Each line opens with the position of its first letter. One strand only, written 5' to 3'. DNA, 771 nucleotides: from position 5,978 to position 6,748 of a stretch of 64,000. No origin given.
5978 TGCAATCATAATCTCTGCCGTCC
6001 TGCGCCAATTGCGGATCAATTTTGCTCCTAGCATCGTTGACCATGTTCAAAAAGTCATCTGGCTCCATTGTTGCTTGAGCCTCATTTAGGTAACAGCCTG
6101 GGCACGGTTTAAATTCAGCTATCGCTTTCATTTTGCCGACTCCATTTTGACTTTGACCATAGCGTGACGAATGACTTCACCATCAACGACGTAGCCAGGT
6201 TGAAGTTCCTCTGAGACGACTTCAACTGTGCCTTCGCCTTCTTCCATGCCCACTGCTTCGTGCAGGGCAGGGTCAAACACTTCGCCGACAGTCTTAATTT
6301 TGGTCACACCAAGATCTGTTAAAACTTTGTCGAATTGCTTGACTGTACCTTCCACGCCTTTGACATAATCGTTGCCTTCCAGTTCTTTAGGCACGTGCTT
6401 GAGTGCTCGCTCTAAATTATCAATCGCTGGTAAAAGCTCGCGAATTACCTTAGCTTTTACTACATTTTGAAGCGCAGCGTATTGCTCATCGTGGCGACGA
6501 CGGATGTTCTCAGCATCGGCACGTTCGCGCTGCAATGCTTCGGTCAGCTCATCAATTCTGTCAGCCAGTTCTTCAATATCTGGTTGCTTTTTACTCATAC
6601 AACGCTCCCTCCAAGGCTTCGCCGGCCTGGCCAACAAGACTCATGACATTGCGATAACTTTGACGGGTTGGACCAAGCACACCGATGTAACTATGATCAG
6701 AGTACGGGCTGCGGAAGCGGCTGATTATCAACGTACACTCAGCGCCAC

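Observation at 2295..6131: Heat-shock operon hrcA-grpE-dnaK-dnaJ is interrupted by seven small, translationally coupled ORFs including a SemiSWEET-like transporter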

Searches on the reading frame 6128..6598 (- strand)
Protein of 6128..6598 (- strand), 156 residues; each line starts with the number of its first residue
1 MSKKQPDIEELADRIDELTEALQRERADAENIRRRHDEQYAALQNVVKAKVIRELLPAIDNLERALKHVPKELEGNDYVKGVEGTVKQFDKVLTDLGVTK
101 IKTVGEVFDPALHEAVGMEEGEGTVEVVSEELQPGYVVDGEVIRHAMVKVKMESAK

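Call 11: find_related_loci(query=window:6128-6598:-, collection=genome_contigs, flank=10000)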
Query window:6128-6598:- (156 aa) in genome_contigs; peptide patterns used: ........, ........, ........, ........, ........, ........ (x = any residue, [..] = any of these).
211 stretches matched a pattern; 81 encode a relative of the query (tblastn E <= 1e-3); the best 80 are kept; 80 distinct loci.
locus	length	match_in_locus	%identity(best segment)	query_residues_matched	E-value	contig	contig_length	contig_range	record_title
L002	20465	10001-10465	91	1-156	3e-89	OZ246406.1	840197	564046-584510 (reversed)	MAG: uncultured Candidatus Saccharibacteria bacterium isolate SRP298887_co1_104 genome assembly, chromosome: 1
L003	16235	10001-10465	79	1-156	2e-78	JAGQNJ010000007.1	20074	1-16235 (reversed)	MAG: Candidatus Saccharibacteria bacterium isolate HKST-UBA65 NODE_7_length_20074_cov_3.521528, whole genome shotgun seq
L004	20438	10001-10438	77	8-153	2e-71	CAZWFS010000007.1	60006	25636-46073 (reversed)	MAG TPA_asm: uncultured Candidatus Saccharibacteria bacterium isolate binchicken_co174_48 genome assembly, contig: NODE_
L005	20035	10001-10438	74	11-156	3e-69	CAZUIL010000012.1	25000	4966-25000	MAG TPA_asm: uncultured Candidatus Saccharibacteria bacterium isolate SRP144015_co1_52 genome assembly, contig: NODE_102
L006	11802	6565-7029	71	1-156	4e-69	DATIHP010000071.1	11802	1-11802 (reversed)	MAG TPA_asm: Candidatus Saccharimonadales bacterium isolate SMAG_U15641 k141_630609, whole genome shotgun sequence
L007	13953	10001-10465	69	1-156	4e-68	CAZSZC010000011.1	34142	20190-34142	MAG TPA_asm: uncultured Candidatus Saccharibacteria bacterium isolate SRP298887_co1_348 genome assembly, contig: NODE_98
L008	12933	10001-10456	71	1-153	1e-67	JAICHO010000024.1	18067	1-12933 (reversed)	MAG: Candidatus Saccharibacteria bacterium isolate GZL_FP_2_bin.7 k141_2862248_length_18067_cov_11.0000, whole genome sh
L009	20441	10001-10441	72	8-154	2e-66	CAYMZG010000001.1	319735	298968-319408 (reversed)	MAG TPA_asm: uncultured Candidatus Saccharibacteria bacterium isolate SRP298887_co1_121 genome assembly, contig: NODE_5_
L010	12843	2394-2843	69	4-153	2e-66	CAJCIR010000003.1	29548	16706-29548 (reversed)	Chlamydiae bacterium isolate BOG_genome_mining.3 genome assembly, contig: k141_9414928, whole genome shotgun sequence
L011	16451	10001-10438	70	8-153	2e-66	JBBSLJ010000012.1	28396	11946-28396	MAG: Candidatus Saccharimonadales bacterium isolate metawrap_LS4_6 metawrap_LS4_6_K_1202445_L_28396_cov_12.9995, whole g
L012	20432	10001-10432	71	10-153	5e-66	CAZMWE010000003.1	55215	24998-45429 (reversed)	MAG TPA_asm: uncultured Candidatus Saccharibacteria bacterium isolate binchicken_co54_327 genome assembly, contig: NODE_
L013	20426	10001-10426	73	15-156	6e-66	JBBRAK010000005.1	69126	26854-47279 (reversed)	MAG: Candidatus Saccharimonadales bacterium isolate Co_metawrap_2292 Cmw_2292_k141_8006708_length_69126_cov_13.0000, who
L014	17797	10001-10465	68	2-156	4e-66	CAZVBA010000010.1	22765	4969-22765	MAG TPA_asm: uncultured Candidatus Saccharibacteria bacterium isolate SRP200132_co1_559 genome assembly, contig: NODE_38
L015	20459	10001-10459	69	1-154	1e-65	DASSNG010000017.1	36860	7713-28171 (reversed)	MAG TPA_asm: Candidatus Saccharimonadales bacterium isolate SMAG_U1219 k141_420525, whole genome shotgun sequence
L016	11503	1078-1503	74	14-155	1e-65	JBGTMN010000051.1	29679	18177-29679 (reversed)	MAG: Candidatus Saccharimonadales bacterium isolate JTS-RE364 k141_4030224, whole genome shotgun sequence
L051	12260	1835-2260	68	11-152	6e-59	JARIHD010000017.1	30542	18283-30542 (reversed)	MAG: Candidatus Saccharibacteria bacterium isolate CullarsAll.DT.09 k141_935653, whole genome shotgun sequence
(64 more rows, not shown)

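Call 19: search_protein_families(library=pfam, proteins=[L011:12861-15791:+, L051:2960-4840:+, L051:7545-8015:+], max_evalue=0.01)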
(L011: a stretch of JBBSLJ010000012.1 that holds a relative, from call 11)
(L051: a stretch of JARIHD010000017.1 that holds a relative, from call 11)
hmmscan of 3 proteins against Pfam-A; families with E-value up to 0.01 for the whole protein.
L011:12861-15791:+ (976 aa): 0 families

L051:2960-4840:+ (626 aa): 0 families

L051:7545-8015:+ (156 aa): 0 families
